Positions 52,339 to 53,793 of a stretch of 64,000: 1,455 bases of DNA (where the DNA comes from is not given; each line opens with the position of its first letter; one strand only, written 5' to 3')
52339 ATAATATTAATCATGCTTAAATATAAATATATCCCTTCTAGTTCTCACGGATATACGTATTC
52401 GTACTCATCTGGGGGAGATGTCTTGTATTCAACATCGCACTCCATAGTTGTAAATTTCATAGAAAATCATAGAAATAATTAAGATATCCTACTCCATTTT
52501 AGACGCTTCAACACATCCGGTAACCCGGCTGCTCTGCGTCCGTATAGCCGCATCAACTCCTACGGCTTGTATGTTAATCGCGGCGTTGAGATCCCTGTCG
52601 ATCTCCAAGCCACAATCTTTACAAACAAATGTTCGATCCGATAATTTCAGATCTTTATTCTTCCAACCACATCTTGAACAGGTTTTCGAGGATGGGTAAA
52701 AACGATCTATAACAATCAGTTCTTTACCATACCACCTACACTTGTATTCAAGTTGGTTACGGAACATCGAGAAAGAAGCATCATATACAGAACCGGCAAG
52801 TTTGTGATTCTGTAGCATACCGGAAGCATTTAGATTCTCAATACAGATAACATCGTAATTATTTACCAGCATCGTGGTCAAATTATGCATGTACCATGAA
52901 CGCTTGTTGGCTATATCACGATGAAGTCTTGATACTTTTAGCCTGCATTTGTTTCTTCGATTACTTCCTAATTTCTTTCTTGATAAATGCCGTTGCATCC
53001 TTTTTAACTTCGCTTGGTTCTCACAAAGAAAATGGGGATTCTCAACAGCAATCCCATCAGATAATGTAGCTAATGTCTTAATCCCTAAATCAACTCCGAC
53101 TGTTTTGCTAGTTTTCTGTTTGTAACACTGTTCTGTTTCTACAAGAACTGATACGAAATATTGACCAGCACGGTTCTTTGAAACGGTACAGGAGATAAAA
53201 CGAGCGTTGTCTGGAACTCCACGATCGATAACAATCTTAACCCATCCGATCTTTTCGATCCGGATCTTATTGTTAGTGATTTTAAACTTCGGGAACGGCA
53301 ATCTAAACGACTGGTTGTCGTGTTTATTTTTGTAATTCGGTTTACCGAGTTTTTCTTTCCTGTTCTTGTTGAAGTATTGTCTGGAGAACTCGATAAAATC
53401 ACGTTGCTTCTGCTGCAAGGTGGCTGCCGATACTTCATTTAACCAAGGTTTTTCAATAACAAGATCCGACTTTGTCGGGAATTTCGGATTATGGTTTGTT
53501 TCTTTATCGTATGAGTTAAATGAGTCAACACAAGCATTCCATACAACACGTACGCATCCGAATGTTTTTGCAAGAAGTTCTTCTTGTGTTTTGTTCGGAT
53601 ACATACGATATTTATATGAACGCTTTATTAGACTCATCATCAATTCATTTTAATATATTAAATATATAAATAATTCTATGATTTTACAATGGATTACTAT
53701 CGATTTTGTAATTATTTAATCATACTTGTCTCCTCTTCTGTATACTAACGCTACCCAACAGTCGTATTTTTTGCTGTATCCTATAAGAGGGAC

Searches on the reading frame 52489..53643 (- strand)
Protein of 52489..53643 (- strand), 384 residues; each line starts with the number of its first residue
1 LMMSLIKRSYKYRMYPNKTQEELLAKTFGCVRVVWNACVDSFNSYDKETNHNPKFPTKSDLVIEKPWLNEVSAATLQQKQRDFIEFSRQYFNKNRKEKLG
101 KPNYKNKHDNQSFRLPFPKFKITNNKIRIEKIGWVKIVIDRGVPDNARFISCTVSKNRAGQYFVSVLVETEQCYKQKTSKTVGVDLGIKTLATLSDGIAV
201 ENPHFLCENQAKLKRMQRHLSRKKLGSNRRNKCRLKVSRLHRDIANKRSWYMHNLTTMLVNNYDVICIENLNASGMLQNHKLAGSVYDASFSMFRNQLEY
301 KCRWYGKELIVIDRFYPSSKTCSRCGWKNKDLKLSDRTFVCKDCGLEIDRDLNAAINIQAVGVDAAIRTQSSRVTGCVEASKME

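Call 88: search_protein_families(library=pfam, proteins=[window:52489-53643:-], max_evalue=0.01)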
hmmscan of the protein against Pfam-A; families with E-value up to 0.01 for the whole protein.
window:52489-53643:- (384 aa): 5 families
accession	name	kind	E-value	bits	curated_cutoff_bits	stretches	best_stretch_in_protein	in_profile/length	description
PF07282.18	Cas12f1-like_TNB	-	4.9e-27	94.3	26.3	1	291-358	1-60/60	Cas12f1-like, TNB domain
PF01385.25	OrfB_IS605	-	5.6e-26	91.5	30.5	1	166-279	2-119/120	Probable transposase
PF12323.14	HTH_OrfB_IS605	-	5.5e-16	58.2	21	1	3-39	1-35/47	Helix-turn-helix domain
PF24458.1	DUF7573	-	0.0082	16.5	30.2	0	316-344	8-36/39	Domain of unknown function (DUF7573)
PF12760.12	Zn_ribbon_IS1595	-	0.0093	16.4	25.4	0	315-345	14-44/46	Transposase zinc-ribbon domain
